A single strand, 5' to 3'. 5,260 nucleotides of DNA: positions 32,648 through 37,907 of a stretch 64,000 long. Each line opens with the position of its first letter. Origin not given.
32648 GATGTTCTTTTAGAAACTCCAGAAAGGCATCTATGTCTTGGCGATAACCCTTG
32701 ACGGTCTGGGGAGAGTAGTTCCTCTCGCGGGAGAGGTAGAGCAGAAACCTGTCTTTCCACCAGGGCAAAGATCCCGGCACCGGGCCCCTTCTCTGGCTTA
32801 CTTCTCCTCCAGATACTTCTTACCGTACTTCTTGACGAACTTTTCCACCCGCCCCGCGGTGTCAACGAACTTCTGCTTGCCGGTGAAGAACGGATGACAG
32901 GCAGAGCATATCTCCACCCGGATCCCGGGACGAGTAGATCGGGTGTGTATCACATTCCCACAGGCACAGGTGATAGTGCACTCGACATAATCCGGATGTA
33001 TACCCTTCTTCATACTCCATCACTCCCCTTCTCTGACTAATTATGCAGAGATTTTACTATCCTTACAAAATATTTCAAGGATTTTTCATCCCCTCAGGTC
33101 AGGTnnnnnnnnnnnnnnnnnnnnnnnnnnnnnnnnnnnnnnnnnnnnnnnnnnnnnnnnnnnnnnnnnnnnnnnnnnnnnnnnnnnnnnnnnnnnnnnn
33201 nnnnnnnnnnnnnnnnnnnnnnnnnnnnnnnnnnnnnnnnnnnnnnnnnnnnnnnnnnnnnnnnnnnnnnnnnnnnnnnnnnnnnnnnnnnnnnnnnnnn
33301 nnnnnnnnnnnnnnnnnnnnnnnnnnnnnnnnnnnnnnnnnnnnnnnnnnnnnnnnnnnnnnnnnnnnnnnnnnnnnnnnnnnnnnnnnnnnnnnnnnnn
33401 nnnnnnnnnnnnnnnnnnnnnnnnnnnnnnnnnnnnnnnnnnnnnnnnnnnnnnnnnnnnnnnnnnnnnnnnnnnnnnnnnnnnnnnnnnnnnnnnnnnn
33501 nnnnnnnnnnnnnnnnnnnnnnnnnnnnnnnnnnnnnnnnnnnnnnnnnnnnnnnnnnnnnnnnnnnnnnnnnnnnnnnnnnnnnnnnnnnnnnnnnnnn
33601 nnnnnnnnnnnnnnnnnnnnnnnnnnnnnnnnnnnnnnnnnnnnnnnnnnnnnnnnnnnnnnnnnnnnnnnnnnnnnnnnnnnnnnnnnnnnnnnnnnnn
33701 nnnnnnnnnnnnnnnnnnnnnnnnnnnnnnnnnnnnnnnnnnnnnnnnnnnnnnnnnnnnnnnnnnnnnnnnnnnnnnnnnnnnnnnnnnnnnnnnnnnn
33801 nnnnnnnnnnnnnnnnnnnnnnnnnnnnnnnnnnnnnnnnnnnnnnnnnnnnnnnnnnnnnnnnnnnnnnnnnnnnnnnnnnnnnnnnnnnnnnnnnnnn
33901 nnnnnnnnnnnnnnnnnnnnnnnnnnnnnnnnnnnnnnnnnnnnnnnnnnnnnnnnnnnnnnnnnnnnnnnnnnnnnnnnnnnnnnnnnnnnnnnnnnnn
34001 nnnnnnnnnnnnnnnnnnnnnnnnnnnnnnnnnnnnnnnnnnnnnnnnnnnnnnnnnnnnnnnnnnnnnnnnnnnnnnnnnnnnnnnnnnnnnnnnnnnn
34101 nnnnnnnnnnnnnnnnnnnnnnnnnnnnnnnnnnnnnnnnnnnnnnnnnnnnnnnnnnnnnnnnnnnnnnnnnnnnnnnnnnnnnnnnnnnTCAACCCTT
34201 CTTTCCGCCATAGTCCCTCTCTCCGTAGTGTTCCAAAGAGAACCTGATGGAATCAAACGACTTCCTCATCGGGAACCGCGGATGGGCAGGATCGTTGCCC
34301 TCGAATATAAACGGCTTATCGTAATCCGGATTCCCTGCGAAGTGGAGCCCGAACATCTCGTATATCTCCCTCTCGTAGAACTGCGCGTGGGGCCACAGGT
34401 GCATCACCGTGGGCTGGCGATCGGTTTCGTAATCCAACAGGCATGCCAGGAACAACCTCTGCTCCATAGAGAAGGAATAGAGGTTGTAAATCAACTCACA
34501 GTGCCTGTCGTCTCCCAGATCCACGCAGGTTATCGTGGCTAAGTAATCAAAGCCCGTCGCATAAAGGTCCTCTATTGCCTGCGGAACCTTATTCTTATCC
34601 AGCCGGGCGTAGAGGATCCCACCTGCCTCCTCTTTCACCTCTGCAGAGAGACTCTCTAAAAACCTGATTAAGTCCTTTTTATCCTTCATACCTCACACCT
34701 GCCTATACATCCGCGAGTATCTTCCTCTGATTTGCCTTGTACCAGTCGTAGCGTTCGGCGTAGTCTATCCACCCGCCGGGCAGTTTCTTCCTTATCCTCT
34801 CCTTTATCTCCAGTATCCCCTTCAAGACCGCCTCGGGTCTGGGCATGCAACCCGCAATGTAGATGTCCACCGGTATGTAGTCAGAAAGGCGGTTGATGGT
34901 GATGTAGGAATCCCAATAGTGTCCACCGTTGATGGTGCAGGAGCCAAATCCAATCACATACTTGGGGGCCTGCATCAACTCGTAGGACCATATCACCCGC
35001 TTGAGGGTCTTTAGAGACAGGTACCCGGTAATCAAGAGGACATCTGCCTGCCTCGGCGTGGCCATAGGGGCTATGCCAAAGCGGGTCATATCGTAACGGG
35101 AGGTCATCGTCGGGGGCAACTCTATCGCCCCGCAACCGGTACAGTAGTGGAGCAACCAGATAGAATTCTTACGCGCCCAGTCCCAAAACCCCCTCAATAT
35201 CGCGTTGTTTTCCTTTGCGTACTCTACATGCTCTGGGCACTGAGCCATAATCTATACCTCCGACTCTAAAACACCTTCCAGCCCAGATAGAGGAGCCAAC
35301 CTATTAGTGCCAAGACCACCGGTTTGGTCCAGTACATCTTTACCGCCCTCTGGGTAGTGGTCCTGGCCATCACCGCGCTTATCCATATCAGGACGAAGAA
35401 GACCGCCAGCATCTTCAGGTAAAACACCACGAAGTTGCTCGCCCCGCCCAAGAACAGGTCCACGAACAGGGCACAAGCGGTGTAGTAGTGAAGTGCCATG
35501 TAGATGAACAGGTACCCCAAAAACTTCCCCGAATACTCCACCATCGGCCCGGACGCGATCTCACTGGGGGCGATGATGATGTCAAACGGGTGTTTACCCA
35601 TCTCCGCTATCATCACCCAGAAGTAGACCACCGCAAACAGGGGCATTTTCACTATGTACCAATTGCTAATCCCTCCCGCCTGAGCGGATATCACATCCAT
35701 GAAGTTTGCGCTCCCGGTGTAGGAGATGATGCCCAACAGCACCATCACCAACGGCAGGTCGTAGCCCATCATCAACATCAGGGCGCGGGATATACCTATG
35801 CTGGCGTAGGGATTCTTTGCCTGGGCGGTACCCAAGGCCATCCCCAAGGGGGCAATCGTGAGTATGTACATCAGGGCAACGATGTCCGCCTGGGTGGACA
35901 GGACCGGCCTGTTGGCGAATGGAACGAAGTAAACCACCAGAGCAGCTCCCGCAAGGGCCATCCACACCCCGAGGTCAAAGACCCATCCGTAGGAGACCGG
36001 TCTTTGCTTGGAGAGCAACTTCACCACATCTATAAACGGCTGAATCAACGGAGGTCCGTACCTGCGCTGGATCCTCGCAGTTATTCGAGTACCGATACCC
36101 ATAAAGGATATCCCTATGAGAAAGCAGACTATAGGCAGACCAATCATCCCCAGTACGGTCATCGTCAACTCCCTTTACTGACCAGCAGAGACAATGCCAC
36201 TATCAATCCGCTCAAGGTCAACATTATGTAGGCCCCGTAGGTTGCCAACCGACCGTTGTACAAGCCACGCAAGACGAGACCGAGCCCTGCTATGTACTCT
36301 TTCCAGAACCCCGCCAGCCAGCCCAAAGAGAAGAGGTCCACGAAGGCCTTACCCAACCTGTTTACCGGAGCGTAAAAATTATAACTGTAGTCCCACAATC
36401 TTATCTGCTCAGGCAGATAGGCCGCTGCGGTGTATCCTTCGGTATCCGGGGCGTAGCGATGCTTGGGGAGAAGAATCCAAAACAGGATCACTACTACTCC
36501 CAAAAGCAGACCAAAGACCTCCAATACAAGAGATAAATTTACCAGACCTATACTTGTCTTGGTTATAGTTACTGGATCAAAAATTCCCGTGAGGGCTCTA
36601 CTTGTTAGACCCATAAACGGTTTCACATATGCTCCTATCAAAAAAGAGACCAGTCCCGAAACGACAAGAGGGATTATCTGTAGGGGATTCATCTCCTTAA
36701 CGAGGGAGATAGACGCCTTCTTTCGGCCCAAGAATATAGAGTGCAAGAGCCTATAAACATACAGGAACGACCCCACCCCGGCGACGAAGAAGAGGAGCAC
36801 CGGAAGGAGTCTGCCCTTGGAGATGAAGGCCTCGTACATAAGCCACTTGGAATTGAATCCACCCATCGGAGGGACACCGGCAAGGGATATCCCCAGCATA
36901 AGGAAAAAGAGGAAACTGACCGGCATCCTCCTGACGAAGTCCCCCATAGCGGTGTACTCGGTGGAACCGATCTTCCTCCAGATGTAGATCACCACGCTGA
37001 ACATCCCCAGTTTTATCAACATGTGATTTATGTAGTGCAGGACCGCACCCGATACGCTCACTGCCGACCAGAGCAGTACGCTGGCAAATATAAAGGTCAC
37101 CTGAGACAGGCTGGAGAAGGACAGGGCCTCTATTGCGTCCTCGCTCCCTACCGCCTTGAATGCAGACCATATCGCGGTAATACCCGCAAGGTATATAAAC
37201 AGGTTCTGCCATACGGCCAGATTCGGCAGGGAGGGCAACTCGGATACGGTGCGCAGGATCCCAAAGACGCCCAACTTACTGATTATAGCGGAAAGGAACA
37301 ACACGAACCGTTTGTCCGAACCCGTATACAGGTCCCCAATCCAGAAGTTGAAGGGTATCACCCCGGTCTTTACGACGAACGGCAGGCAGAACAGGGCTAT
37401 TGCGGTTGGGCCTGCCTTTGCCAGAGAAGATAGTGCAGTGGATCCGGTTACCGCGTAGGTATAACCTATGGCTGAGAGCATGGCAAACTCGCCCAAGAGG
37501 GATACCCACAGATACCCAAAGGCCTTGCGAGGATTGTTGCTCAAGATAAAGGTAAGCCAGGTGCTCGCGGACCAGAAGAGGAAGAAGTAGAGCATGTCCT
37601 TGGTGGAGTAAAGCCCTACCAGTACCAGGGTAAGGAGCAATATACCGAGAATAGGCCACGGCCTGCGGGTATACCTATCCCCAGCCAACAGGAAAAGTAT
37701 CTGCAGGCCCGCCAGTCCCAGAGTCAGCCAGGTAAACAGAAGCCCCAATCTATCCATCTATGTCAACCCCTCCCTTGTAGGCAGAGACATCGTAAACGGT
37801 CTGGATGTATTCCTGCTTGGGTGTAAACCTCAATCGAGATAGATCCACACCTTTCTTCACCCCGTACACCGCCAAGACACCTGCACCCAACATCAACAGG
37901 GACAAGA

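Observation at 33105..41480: Bacterial Mbx/MBS-like 12-gene respiratory operon with a half-degenerate NiFe site and no NuoI/MbxN subunit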

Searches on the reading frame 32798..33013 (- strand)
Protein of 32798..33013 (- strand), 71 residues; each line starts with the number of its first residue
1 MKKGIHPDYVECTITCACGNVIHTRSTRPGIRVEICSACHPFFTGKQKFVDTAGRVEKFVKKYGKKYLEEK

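Call 5: search_protein_families(library=pfam, proteins=[window:32798-33013:-], max_evalue=0.01)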
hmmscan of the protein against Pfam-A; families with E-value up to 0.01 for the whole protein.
window:32798-33013:- (71 aa): 1 family
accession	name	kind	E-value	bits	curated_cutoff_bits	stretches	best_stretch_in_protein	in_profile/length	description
PF01197.23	Ribosomal_L31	-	6.3e-34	116.4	27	1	1-64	1-65/65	Ribosomal protein L31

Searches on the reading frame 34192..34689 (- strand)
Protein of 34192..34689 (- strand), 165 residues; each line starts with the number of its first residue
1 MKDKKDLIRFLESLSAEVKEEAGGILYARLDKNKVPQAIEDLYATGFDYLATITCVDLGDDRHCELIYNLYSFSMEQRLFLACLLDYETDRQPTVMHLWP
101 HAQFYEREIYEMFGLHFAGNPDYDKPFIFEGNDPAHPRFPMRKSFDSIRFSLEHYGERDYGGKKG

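Call 5: search_protein_families(library=pfam, proteins=[window:34192-34689:-], max_evalue=0.01)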
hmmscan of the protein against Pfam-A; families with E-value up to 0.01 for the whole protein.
window:34192-34689:- (165 aa): 1 family
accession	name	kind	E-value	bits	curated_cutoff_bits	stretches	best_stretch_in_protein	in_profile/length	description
PF00329.25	Complex1_30kDa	-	4.2e-25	89.1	22.5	1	30-147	3-120/124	Respiratory-chain NADH dehydrogenase, 30 Kd subunit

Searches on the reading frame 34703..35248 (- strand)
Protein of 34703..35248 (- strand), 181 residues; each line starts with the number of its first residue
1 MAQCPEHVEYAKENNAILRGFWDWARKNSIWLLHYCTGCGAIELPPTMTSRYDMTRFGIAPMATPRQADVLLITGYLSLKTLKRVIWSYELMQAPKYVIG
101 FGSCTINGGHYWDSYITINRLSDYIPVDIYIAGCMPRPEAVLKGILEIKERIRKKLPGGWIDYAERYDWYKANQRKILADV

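Call 4: search_protein_families(library=pfam, proteins=[window:34703-35248:-], max_evalue=0.01)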
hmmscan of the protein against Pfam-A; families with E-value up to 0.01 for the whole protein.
window:34703-35248:- (181 aa): 1 family
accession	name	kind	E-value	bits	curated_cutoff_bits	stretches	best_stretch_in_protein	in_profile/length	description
PF01058.29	Oxidored_q6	-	7.1e-25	87.6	27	1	36-147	1-127/128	NADH ubiquinone oxidoreductase, 20 Kd subunit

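Call 39: search_solved_structures(query=window:34703-35248:-, max_evalue=1e-8, show_alignments=1)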
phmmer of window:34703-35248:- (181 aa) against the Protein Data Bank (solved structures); distinct sequences matched with E-value up to 1e-8: 43.
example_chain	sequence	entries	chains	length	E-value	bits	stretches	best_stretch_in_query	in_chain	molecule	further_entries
6u8y_J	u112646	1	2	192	5.2e-64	218.5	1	20-179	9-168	NADH dehydrogenase subunit B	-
6hum_K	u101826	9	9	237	2.4e-36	128.3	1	18-154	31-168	NAD(P)H-quinone oxidoreductase subunit K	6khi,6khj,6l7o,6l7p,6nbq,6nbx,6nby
9grx_K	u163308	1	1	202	5.9e-35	123.7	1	21-156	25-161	NAD(P)H-quinone oxidoreductase subunit K, chloroplastic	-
7wfg_K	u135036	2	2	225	8.3e-35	123.2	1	18-156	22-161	NAD(P)H-quinone oxidoreductase subunit K, chloroplastic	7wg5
7eu3_K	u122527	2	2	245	2.1e-34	121.9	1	18-156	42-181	NAD(P)H-quinone oxidoreductase subunit K, chloroplastic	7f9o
7zd6_6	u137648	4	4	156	1.9e-32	115.5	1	20-155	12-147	NADH dehydrogenase [ubiquinone] iron-sulfur protein 7, mitochondrial | Complex I-20kD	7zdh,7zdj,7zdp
9w2u_B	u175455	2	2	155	2e-32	115.5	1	20-155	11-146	NADH dehydrogenase [ubiquinone] iron-sulfur protein 7, mitochondrial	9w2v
7zeb_6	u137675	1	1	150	2e-32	115.5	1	21-155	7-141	NADH dehydrogenase [ubiquinone] iron-sulfur protein 7, mitochondrial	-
5lc5_B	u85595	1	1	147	2e-32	115.5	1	20-155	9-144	NADH dehydrogenase [ubiquinone] iron-sulfur protein 7, mitochondrial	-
5xtb_C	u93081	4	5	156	2.1e-32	115.4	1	20-155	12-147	NADH dehydrogenase [ubiquinone] iron-sulfur protein 7, mitochondrial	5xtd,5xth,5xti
9ti4_E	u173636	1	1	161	2.2e-32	115.4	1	20-155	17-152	NADH dehydrogenase [ubiquinone] iron-sulfur protein 7, mitochondrial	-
7v2c_C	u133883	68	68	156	2.7e-32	115.1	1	20-155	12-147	NADH dehydrogenase [ubiquinone] iron-sulfur protein 7,mitochondrial | NADH dehydrogenase [ubiquinone] iron-sulfur protein 7, mitochondrial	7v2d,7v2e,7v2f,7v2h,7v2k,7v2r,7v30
5ldw_B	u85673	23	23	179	2.8e-32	115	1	20-155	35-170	NADH dehydrogenase [ubiquinone] iron-sulfur protein 7, mitochondrial | Mitochondrial complex I, PSST subunit | NADH:ubiquinone oxidoreductase core subunit S7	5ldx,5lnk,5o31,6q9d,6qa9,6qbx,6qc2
6g2j_B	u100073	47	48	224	3.1e-32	114.9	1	21-155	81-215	NADH dehydrogenase [ubiquinone] iron-sulfur protein 7, mitochondrial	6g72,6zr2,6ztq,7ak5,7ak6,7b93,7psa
8qby_B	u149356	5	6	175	3.9e-32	114.5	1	22-154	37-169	NADH-quinone oxidoreductase subunit B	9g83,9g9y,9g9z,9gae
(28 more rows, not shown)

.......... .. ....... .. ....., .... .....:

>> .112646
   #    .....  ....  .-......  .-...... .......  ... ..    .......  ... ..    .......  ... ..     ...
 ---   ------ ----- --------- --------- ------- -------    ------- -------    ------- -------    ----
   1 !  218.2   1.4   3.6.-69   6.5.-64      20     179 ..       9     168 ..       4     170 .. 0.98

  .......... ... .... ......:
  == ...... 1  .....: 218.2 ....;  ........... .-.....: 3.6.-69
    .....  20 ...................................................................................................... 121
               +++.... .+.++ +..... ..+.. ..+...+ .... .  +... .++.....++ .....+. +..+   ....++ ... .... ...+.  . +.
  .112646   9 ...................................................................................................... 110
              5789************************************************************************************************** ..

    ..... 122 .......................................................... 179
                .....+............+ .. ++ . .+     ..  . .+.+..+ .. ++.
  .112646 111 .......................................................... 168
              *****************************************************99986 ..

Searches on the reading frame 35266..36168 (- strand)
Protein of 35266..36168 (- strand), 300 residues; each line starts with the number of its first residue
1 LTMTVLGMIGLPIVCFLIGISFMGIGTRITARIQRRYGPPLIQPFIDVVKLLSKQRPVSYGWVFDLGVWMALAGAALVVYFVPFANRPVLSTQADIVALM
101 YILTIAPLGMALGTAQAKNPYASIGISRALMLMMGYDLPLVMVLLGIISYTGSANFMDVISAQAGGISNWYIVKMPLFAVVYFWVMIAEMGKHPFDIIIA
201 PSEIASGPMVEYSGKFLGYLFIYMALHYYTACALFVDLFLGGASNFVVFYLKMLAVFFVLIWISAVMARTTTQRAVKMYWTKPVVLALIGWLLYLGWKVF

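Call 4: search_protein_families(library=pfam, proteins=[window:35266-36168:-], max_evalue=0.01)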
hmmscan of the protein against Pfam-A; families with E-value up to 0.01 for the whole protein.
window:35266-36168:- (300 aa): 1 family
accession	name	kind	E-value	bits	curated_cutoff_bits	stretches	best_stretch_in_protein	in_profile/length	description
PF00146.26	NADHdh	-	1e-61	209.3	27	1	13-293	8-296/298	NADH dehydrogenase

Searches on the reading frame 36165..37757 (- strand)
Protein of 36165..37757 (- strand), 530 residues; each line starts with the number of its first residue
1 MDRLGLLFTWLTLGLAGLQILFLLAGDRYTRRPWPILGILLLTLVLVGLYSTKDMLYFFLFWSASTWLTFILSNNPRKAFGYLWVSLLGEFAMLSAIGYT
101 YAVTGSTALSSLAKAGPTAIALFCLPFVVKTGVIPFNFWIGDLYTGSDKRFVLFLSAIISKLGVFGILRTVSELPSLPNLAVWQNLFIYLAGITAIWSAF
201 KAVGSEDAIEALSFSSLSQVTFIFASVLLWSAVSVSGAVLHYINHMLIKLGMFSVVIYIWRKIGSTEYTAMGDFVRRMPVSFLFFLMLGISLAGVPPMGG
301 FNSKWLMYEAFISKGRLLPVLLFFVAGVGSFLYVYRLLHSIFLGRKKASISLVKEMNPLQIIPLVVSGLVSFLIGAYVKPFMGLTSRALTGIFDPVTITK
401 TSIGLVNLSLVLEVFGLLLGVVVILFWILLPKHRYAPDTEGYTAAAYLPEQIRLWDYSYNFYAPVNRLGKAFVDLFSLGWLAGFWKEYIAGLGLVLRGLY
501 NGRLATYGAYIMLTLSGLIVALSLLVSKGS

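Call 4: search_protein_families(library=pfam, proteins=[window:36165-37757:-], max_evalue=0.01)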
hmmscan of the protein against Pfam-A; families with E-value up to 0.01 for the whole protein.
window:36165-37757:- (530 aa): 1 family
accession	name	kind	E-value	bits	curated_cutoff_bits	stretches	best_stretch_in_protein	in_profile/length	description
PF00361.26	Proton_antipo_M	-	1.5e-31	110.1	21.5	1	53-326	2-290/294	NADH:quinone oxidoreductase/Mrp antiporter, TM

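Call 40: search_solved_structures(query=window:36165-37757:-, max_evalue=1e-10, show_alignments=1)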
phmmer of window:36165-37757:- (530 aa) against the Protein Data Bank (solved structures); distinct sequences matched with E-value up to 1e-10: 18.
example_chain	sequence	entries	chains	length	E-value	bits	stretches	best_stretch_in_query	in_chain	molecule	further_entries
6u8y_X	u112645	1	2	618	7.1e-38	134.1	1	15-520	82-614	NADH dehydrogenase subunit M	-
6u8y_H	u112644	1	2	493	7.2e-24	87.9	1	39-393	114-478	NADH dehydrogenase subunit N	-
7qru_D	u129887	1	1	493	9.7e-23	84.1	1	44-397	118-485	Na+/H+ antiporter subunit D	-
6cfw_H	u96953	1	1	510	1.9e-19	73.3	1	38-394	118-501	Monovalent cation/H+ antiporter subunit D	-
7d3u_D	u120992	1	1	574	4.3e-18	68.8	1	21-347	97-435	Monovalent Na+/H+ antiporter subunit D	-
8e9g_N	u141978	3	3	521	2.1e-17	66.6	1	17-390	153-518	NADH-quinone oxidoreductase subunit N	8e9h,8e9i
7d3u_A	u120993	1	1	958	3.8e-17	65.7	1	2-343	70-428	Monovalent Na+/H+ antiporter subunit A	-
6tjv_D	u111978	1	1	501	2.9e-14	56.2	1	20-346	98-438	NADH dehydrogenase subunit 4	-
8qby_M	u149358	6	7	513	1.1e-13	54.3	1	2-391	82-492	NADH dehydrogenase subunit M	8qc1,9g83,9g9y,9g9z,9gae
6z16_D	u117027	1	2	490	2.2e-13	53.2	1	41-382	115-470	Multisubunit Na+/H+ antiporter, D subunit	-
6hum_D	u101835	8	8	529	2.3e-13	53.2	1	21-396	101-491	NAD(P)H-quinone oxidoreductase chain 4 1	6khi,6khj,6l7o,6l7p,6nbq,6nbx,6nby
8qby_N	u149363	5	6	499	2.4e-13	53.2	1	43-378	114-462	NADH-quinone oxidoreductase subunit N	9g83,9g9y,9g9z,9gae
8e9g_M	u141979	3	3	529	5.1e-13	52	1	42-389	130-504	NADH-quinone oxidoreductase, M subunit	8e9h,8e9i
8e9g_L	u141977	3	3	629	7.2e-13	51.6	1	27-376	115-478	NADH-quinone oxidoreductase, L subunit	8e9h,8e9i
9grx_D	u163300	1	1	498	1.2e-12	50.8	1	37-352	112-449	NAD(P)H-quinone oxidoreductase chain 4, chloroplastic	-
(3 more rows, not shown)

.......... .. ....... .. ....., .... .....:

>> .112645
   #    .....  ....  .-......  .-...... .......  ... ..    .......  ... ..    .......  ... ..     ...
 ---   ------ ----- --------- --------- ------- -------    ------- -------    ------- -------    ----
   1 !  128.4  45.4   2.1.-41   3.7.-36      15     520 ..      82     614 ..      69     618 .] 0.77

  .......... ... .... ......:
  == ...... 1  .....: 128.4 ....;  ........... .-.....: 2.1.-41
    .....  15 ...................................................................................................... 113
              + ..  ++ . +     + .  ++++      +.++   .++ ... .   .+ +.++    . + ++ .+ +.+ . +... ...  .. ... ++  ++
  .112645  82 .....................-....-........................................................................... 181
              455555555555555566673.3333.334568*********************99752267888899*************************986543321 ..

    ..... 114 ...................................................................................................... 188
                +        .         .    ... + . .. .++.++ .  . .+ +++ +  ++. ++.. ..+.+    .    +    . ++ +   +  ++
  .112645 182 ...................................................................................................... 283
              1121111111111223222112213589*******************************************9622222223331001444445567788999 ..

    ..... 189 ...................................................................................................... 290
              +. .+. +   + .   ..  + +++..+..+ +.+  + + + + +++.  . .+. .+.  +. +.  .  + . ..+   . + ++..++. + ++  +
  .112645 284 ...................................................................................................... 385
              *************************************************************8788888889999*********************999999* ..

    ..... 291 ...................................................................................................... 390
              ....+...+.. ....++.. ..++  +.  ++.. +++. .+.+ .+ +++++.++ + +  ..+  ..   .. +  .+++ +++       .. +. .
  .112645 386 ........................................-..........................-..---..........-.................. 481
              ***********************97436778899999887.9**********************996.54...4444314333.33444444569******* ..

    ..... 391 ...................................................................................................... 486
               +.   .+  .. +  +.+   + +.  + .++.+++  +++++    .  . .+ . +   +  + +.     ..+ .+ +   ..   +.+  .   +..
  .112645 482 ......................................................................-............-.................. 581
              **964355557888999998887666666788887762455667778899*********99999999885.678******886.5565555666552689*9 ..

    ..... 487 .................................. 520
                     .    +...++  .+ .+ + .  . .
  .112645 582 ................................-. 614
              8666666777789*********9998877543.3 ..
